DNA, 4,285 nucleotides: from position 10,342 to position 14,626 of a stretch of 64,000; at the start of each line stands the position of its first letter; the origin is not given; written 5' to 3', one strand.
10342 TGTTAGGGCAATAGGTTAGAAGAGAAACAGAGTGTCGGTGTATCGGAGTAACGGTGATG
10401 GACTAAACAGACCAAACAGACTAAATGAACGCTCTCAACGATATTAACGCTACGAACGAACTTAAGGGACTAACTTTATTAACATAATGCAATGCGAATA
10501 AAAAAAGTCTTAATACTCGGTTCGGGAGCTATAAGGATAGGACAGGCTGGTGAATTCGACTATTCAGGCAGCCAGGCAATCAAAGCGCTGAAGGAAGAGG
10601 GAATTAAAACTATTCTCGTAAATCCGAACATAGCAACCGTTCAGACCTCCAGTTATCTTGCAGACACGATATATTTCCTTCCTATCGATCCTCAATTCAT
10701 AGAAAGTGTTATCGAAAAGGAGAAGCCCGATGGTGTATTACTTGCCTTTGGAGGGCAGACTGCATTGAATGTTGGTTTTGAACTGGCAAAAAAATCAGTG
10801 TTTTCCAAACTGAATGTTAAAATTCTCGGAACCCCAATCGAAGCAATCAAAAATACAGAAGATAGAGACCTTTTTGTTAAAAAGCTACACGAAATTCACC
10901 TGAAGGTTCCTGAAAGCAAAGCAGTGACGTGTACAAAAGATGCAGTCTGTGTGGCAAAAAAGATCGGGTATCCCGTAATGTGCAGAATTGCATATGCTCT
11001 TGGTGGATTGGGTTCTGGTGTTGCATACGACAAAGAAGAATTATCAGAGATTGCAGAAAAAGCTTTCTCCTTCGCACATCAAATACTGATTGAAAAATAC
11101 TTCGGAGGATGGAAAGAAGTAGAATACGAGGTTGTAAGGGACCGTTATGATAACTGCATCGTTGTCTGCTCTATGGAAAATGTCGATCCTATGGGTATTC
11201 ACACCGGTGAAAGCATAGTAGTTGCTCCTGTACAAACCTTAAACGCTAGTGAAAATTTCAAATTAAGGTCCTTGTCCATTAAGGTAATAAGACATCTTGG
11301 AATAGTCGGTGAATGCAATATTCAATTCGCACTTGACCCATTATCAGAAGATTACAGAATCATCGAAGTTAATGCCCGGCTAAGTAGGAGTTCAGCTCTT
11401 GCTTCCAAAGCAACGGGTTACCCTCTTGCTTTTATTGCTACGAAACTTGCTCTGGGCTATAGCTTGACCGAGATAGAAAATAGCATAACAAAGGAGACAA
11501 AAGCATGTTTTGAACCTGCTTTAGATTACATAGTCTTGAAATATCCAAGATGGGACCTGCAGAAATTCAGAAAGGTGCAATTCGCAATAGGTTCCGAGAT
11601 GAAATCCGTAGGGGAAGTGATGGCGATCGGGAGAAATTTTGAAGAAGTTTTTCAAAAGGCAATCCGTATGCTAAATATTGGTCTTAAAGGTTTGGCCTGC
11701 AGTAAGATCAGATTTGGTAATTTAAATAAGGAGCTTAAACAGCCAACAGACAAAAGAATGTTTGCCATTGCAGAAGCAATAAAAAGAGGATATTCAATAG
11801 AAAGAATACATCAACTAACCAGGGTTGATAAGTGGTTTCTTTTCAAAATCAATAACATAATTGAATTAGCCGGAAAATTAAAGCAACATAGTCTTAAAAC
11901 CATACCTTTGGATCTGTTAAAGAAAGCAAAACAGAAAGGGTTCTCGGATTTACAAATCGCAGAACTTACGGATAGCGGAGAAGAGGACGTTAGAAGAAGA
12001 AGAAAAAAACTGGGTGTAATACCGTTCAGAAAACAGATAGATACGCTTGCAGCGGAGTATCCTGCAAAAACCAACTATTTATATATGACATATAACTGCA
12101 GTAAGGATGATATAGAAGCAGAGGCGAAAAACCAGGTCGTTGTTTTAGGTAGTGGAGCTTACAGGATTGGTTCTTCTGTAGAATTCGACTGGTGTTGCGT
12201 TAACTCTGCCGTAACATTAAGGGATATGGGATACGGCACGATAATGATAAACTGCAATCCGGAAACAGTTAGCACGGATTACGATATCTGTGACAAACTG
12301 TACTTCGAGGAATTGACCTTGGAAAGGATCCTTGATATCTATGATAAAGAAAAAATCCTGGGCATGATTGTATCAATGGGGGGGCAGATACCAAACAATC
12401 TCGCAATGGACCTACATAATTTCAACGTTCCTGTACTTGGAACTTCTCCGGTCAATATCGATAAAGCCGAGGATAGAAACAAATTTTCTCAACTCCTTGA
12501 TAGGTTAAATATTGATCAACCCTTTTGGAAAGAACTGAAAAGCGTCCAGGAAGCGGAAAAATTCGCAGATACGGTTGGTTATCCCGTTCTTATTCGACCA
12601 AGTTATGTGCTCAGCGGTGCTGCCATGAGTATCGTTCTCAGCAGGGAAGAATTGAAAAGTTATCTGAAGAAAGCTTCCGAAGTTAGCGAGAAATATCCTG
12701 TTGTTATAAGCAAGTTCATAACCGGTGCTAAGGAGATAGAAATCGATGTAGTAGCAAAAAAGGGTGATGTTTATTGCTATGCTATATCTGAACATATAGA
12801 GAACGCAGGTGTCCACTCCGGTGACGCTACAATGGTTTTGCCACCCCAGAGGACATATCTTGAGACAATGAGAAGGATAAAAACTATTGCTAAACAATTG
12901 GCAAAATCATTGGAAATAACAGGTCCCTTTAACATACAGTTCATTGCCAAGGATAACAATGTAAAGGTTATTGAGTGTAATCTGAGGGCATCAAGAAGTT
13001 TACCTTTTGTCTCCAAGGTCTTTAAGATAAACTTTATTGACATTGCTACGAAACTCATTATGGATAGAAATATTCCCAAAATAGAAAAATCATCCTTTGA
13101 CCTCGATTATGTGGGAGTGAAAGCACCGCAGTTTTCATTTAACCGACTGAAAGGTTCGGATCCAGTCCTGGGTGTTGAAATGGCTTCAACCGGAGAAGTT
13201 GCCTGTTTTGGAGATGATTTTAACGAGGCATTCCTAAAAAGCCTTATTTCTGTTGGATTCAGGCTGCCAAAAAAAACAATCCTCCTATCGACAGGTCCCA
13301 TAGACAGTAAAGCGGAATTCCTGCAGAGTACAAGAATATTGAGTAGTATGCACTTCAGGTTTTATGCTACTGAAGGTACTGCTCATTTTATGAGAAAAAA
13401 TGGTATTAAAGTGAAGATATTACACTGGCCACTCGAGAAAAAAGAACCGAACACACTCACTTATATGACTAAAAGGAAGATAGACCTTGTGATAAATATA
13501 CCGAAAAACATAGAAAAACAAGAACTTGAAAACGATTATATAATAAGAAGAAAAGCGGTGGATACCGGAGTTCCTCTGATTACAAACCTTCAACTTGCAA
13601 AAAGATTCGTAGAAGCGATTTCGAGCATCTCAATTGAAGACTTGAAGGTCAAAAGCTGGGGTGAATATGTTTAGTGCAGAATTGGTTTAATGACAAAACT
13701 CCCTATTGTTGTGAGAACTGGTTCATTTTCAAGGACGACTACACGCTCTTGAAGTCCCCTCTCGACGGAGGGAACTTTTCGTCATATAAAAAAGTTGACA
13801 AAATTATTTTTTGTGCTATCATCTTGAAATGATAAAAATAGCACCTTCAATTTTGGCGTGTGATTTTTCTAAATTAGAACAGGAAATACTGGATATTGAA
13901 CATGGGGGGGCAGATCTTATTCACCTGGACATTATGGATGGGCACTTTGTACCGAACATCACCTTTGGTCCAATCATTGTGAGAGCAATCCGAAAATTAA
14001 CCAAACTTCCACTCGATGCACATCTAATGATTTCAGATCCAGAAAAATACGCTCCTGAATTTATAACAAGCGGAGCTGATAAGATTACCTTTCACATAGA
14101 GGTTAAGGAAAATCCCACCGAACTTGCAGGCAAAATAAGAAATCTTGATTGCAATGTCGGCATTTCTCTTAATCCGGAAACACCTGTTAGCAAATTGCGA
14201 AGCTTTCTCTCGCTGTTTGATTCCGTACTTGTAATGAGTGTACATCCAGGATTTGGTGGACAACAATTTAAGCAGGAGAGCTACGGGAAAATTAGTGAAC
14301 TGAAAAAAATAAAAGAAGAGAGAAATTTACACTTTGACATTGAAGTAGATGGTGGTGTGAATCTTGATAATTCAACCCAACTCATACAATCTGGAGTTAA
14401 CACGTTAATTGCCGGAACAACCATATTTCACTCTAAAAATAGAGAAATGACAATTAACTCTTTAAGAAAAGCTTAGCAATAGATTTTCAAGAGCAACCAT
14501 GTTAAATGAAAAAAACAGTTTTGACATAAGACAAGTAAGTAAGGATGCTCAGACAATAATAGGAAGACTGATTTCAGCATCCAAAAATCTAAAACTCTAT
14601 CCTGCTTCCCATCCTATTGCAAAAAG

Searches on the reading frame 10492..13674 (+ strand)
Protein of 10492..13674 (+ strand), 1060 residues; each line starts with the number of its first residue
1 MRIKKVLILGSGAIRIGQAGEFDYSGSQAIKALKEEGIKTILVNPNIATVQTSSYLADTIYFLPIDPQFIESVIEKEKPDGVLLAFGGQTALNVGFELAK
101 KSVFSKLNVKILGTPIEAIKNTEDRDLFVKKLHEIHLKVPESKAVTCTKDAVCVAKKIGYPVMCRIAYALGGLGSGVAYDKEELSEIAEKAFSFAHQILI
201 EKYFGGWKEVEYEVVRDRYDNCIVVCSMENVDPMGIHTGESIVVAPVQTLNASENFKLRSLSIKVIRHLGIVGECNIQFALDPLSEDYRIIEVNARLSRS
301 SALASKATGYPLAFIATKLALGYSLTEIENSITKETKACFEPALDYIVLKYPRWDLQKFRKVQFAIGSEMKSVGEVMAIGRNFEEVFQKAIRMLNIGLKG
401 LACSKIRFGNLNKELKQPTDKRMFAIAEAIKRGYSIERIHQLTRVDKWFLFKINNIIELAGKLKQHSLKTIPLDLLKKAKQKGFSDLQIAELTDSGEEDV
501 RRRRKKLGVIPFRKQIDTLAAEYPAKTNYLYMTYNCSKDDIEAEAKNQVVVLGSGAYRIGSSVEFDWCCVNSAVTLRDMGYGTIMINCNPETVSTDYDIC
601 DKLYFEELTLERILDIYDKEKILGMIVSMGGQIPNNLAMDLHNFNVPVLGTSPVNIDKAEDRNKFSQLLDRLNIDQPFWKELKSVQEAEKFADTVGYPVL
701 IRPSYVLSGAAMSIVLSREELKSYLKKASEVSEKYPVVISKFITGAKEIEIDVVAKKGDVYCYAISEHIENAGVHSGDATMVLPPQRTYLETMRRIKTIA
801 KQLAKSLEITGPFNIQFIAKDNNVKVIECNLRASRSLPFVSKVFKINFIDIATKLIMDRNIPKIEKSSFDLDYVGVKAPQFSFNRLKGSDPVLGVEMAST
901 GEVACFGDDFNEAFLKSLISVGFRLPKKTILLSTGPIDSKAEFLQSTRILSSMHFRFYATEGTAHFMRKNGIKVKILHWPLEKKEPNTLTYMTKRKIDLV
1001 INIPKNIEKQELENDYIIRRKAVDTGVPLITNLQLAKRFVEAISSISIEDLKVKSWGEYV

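Call 32: search_protein_families(library=pfam, proteins=[window:10492-13674:+], max_evalue=0.00001)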
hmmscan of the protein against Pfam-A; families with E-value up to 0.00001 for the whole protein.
window:10492-13674:+ (1060 aa): 8 families
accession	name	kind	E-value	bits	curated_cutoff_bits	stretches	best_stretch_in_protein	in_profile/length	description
PF02786.22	CPSase_L_D2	-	5.6e-103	343.4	19.8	2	124-327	1-210/211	Carbamoyl-phosphate synthase L chain, ATP binding domain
PF25596.1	CPSase_L_D1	-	2e-91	302.2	27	2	3-120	2-117/118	Carbamoyl phosphate synthase preATP-grasp domain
PF02787.25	CPSase_L_D3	-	1.4e-29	102.4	26.6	1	413-493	1-80/80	Carbamoyl-phosphate synthetase large chain, oligomerisation domain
PF02222.28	ATP-grasp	-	4e-20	72.6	27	1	668-832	2-162/179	ATP-grasp domain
PF07478.18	Dala_Dala_lig_C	-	3.3e-18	66.4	24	2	686-830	26-173/204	D-ala D-ala ligase C-terminus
PF02142.27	MGS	-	3.3e-17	62.8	24.1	1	943-1031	2-94/94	MGS-like domain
PF15632.11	ATPgrasp_Ter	-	4.1e-13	49.7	29.1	1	747-868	14-120/131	ATP-grasp in the biosynthetic pathway with Ter operon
PF02655.19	ATP-grasp_3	-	1.2e-09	38.9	23.2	0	660-832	2-156/160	ATP-grasp domain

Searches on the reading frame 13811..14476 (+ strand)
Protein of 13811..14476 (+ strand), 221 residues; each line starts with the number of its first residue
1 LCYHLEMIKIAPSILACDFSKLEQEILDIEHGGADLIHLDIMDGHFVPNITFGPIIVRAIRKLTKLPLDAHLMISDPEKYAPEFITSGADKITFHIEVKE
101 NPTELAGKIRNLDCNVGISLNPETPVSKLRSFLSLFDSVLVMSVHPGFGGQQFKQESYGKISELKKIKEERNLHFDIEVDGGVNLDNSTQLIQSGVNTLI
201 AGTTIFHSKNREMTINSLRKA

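Call 32: search_protein_families(library=pfam, proteins=[window:13811-14476:+], max_evalue=0.00001)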
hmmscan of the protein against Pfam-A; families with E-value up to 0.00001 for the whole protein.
window:13811-14476:+ (221 aa): 1 family
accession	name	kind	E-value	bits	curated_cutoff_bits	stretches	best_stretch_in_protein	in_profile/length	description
PF00834.25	Ribul_P_3_epim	-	1.1e-71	240.8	21.1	1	9-206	1-198/198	Ribulose-phosphate 3 epimerase family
